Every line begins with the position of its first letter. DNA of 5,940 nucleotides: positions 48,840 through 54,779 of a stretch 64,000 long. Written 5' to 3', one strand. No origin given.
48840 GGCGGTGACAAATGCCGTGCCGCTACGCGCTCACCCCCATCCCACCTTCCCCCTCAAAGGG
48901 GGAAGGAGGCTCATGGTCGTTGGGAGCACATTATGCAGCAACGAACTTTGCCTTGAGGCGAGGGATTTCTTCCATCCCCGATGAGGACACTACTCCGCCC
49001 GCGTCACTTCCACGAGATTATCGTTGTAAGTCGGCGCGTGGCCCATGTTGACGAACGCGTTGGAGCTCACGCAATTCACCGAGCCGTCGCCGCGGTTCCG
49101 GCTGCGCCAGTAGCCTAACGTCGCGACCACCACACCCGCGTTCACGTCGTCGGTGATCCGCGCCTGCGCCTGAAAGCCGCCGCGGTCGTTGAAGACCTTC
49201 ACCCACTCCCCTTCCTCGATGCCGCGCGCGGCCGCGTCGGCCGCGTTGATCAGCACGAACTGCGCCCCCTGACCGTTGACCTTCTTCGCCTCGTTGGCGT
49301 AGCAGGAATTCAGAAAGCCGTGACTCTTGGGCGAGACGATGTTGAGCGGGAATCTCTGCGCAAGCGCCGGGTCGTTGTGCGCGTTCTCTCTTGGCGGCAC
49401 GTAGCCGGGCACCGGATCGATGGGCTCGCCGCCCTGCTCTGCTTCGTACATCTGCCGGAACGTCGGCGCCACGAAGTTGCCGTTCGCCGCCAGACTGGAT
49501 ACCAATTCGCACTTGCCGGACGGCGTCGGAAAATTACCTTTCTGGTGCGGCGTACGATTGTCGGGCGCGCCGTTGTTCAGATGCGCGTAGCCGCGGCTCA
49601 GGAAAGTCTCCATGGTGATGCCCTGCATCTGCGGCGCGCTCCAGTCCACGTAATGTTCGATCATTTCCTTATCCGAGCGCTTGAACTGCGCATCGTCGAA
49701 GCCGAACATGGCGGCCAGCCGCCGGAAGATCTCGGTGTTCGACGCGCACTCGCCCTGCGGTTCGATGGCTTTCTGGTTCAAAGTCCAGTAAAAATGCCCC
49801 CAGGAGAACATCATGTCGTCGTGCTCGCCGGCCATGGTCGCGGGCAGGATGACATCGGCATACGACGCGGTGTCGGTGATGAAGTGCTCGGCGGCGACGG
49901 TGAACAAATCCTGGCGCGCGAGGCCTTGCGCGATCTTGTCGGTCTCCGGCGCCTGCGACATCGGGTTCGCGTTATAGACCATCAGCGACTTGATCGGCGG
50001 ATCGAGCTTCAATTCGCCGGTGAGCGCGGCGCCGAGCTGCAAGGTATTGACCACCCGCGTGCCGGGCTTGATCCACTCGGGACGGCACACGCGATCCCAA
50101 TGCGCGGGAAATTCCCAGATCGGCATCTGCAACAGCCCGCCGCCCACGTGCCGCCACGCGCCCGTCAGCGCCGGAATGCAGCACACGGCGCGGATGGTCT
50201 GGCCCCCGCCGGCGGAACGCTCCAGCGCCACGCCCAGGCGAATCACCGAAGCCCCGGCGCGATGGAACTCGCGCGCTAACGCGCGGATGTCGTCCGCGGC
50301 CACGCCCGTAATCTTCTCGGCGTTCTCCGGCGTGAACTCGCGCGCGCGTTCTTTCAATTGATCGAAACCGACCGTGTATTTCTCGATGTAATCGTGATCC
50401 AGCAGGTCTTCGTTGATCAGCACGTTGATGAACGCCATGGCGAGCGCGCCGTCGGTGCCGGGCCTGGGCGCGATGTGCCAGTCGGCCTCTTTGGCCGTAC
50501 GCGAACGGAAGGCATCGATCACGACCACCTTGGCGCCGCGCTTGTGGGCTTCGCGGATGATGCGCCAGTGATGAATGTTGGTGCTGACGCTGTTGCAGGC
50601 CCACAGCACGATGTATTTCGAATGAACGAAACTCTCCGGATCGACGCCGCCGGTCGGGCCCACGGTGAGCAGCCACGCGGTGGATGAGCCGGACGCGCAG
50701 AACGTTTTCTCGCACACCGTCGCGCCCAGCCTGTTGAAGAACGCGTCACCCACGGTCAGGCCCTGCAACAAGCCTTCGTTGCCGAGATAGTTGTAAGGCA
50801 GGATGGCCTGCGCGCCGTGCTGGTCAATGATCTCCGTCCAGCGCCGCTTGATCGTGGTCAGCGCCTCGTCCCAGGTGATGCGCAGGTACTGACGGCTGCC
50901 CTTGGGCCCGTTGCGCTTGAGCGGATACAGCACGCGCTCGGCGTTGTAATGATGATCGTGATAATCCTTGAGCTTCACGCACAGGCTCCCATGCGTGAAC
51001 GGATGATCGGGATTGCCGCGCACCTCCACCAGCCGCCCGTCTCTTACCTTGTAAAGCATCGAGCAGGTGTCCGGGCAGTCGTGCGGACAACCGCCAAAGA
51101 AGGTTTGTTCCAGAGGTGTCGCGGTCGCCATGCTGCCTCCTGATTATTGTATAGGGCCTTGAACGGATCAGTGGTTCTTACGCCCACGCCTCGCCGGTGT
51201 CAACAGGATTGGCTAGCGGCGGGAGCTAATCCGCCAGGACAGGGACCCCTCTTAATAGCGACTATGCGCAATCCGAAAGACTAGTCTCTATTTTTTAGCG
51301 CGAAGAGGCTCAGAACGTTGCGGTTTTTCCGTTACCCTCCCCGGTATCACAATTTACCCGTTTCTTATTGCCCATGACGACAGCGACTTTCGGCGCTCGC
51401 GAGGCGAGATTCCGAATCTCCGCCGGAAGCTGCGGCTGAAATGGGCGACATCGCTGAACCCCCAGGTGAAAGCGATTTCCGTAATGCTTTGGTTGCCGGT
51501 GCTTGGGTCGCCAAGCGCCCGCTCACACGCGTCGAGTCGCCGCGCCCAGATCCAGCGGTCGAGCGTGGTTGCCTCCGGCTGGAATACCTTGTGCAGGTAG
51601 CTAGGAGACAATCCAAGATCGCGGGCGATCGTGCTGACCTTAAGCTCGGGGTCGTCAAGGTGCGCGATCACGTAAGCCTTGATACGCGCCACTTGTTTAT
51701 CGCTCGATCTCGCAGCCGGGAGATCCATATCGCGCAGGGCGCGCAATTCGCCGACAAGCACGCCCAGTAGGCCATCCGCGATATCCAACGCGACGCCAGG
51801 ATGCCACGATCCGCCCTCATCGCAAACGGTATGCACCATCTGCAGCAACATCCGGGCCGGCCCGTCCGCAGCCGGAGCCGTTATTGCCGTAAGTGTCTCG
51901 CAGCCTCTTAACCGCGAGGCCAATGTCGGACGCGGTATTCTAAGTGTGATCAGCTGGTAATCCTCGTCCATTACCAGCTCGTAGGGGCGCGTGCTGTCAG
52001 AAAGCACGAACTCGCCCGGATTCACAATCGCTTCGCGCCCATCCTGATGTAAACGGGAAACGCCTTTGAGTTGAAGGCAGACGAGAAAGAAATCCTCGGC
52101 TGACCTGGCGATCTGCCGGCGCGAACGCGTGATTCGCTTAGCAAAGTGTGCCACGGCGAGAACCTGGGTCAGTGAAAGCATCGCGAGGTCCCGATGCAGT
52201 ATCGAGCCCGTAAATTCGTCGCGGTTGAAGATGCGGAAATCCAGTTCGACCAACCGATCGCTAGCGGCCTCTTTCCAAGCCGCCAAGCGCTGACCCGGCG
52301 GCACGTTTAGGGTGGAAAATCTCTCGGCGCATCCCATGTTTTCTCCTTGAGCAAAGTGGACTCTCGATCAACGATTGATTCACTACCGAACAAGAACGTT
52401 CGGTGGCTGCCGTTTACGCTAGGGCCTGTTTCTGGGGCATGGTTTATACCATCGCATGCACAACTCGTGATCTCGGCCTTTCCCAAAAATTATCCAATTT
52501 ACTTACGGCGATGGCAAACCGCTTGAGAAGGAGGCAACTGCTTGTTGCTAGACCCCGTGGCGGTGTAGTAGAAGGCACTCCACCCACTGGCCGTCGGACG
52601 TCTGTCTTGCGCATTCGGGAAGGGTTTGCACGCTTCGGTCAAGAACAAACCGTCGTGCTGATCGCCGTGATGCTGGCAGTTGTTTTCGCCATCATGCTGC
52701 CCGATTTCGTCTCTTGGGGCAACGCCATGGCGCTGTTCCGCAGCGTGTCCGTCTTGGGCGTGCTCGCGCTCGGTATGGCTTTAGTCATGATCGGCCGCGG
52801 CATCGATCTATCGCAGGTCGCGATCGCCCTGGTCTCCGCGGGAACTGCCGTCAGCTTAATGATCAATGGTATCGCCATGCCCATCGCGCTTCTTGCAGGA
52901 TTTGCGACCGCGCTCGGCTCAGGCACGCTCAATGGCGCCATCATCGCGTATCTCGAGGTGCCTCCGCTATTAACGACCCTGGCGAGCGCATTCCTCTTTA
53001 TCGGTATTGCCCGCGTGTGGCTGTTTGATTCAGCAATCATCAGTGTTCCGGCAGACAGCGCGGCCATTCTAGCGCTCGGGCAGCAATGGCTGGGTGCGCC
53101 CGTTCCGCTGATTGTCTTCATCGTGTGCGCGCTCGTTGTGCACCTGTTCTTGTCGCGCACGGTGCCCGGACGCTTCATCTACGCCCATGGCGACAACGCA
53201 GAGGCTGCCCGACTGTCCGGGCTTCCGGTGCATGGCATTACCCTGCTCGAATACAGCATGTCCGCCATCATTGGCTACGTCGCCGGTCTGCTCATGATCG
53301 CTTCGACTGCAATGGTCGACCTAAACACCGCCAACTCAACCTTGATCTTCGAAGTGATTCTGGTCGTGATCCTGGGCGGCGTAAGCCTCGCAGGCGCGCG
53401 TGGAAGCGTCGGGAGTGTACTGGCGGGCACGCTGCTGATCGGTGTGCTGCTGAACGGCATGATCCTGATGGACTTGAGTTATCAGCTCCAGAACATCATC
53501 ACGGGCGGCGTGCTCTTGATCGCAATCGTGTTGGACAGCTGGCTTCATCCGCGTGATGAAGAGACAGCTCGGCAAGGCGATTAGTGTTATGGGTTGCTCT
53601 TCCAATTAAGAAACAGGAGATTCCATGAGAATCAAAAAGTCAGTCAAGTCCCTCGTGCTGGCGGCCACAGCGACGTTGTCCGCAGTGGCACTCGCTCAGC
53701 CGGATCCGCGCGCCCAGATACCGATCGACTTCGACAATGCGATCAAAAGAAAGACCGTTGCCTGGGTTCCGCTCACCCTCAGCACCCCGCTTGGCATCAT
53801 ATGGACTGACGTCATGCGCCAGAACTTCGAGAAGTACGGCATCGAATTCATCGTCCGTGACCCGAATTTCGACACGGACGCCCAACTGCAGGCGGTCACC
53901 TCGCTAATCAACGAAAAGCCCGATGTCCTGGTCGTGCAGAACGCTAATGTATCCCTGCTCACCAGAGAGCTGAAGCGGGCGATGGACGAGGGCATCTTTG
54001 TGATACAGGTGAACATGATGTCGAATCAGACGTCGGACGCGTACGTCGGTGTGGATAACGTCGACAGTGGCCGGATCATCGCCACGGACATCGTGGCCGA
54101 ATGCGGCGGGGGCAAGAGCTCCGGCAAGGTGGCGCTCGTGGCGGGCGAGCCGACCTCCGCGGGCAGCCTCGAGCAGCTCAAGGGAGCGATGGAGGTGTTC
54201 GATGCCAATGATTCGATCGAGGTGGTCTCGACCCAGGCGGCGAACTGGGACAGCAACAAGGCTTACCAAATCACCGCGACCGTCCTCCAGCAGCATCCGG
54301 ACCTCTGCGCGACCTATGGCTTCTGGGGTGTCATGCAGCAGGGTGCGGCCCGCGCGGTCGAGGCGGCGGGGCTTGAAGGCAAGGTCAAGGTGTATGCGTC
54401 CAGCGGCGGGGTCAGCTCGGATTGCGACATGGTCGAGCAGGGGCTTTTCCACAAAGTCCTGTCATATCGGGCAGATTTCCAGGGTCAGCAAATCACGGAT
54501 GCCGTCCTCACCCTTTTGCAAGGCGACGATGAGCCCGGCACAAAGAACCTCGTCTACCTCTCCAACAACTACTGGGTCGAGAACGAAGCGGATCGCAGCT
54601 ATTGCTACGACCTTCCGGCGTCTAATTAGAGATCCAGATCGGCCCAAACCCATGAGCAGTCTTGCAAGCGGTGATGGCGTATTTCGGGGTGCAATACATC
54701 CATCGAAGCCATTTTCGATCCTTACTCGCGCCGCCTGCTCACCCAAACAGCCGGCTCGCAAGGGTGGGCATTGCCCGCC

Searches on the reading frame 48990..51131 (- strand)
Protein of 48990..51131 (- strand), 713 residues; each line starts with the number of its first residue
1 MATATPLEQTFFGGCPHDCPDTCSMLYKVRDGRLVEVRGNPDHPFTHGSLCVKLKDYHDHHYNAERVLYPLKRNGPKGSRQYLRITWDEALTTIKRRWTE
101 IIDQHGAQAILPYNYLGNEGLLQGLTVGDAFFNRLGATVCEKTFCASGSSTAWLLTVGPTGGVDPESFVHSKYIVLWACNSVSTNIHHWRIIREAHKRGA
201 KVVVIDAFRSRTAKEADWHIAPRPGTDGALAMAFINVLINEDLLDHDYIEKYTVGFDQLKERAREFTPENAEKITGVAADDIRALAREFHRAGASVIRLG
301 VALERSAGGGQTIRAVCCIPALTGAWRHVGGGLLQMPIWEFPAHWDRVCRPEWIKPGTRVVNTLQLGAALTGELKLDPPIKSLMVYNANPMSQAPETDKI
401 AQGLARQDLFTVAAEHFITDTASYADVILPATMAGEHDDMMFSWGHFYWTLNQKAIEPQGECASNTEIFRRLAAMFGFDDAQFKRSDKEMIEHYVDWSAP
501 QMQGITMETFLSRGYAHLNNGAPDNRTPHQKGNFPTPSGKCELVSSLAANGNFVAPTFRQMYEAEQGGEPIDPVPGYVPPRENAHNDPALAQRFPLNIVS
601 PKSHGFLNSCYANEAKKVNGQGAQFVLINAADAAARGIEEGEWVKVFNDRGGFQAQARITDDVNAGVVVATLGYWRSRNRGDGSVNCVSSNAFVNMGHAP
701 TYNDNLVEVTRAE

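Call 24: search_protein_families(library=pfam, proteins=[window:48990-51131:-], max_evalue=0.00001)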
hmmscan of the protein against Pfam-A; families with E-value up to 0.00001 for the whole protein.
window:48990-51131:- (713 aa): 3 families
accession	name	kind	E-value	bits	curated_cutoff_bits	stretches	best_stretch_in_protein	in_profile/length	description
PF00384.28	Molybdopterin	-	2.3e-38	132.6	24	1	66-473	1-351/353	Molybdopterin oxidoreductase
PF01568.27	Molydop_binding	-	5e-21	75.2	26.8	1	597-704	2-108/110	Molydopterin dinucleotide binding domain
PF04879.21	Molybdop_Fe4S4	-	1.5e-10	41.3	22.7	1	15-62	8-54/55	Molybdopterin oxidoreductase Fe4S4 domain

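Call 48: search_protein_families(library=ncbifam, proteins=[window:48990-51131:-], max_evalue=0.01)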
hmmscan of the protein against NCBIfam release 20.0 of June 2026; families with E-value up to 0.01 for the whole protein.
window:48990-51131:- (713 aa): 26 families (the best 25 are shown)
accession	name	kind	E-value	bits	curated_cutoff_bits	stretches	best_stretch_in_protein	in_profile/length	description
TIGR01591.1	Fdh-alpha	equivalog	3.9e-82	276.4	666.25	3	15-336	3-321/672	formate dehydrogenase subunit alpha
TIGR02166.1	dmsA_ynfE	subfamily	1.1e-81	275.1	777.7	2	265-712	330-794/794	DMSO/selenate family reductase complex A subunit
TIGR03479.1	DMSO_red_II_alp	subfamily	4e-62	210.5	984.75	4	51-251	105-305/913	molybdopterin-dependent oxidoreductase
TIGR00509.1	bisC_fam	subfamily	6.8e-59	199.9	1017.55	2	372-691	405-732/772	molybdopterin guanine dinucleotide-containing S/N-oxide reductase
NF012032.0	PRK15488.1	equivalog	9.4e-58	195.8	694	2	19-331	51-360/759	thiosulfate reductase PhsA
NF011566.1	PRK14990.1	exception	6.9e-56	189.7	1600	1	8-709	56-811/814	dimethylsulfoxide reductase subunit A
NF041884.1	selenate_YnfF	exception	7.4e-56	189.5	1650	1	8-709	43-795/798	selenate/tellurate reductase subunit YnfF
NF041885.1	selenate_YnfE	exception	1.3e-55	188.6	1675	1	5-681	43-768/805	selenate/tellurate reductase subunit YnfE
NF047855.1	AssmNtatRedNasC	equivalog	4.6e-50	170.6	1100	2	33-325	45-335/708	assimilatory nitrate reductase catalytic subunit NasC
NF011682.0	PRK15102.1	equivalog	1.9e-43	148.7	909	2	377-682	468-771/829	trimethylamine-N-oxide reductase TorA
TIGR02164.1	torA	equivalog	4.3e-41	140.9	1465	2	377-682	464-767/824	trimethylamine-N-oxide reductase TorA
NF041783.2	mnquin_red_QrcB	equivalog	5.9e-36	123.9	440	2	19-479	60-506/695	menaquinone reductase molybdopterin-binding-like subunit QrcB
NF041323.1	Nitr_red_NasA_Halo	equivalog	3e-33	115.3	1000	1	34-440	20-435/673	assimilatory nitrate reductase NasA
TIGR01553.1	formate-DH-alph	equivalog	8e-29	100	814.2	2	31-100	71-138/1009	formate dehydrogenase-N subunit alpha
NF042978.1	EthbenzDh_ebdA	equivalog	9.2e-27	93.2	2000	2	41-251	117-327/977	ethylbenzene dehydrogenase subunit alpha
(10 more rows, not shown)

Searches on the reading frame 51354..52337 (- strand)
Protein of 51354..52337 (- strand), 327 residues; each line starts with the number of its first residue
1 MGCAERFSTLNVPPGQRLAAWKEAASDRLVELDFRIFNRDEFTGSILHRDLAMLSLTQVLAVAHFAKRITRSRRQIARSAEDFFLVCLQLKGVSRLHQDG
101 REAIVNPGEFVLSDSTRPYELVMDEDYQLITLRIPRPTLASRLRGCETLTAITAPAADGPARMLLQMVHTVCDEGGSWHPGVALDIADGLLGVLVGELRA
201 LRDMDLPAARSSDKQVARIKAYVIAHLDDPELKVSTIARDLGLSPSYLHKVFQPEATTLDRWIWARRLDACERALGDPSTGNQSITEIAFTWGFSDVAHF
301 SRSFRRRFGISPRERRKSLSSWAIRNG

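Call 24: search_protein_families(library=pfam, proteins=[window:51354-52337:-], max_evalue=0.00001)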
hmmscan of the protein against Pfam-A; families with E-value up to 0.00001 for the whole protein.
window:51354-52337:- (327 aa): 3 families
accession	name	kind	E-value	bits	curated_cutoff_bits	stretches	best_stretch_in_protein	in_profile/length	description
PF14525.12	AraC_binding_2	-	2.7e-22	79.7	27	1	21-179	1-151/173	AraC-binding-like domain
PF12833.13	HTH_18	-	4.6e-18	65.7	33.6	1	237-317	1-79/80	Helix-turn-helix domain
PF00165.29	HTH_AraC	-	3.3e-16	59.4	26.6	1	280-314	6-39/42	Bacterial regulatory helix-turn-helix proteins, AraC family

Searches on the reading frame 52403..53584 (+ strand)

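Call 24: search_protein_families(library=pfam, proteins=[window:52403-53584:+], max_evalue=0.00001)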
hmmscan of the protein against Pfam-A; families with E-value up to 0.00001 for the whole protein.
window:52403-53584:+ (393 aa): 1 family
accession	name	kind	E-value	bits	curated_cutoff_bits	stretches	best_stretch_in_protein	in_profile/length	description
PF02653.21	BPD_transp_2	-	3.8e-30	105.4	26.8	1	110-374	4-268/269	Branched-chain amino acid transport system / permease component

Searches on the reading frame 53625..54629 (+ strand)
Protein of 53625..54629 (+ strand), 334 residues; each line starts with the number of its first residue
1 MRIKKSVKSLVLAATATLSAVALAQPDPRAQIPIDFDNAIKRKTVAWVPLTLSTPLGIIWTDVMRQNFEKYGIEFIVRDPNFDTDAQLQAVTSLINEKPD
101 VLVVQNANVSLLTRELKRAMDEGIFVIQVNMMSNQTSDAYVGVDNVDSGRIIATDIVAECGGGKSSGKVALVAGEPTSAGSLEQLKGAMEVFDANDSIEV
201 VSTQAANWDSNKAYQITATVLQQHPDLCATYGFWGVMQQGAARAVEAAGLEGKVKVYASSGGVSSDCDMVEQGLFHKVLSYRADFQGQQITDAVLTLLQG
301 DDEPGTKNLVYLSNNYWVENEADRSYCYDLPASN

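Call 24: search_protein_families(library=pfam, proteins=[window:53625-54629:+], max_evalue=0.00001)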
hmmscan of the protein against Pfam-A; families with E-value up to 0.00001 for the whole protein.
window:53625-54629:+ (334 aa): 1 family
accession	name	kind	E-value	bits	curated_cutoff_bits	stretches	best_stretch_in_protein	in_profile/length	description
PF13407.12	Peripla_BP_4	-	9.7e-45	153.5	35.1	1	60-301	16-257/258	Periplasmic binding protein domain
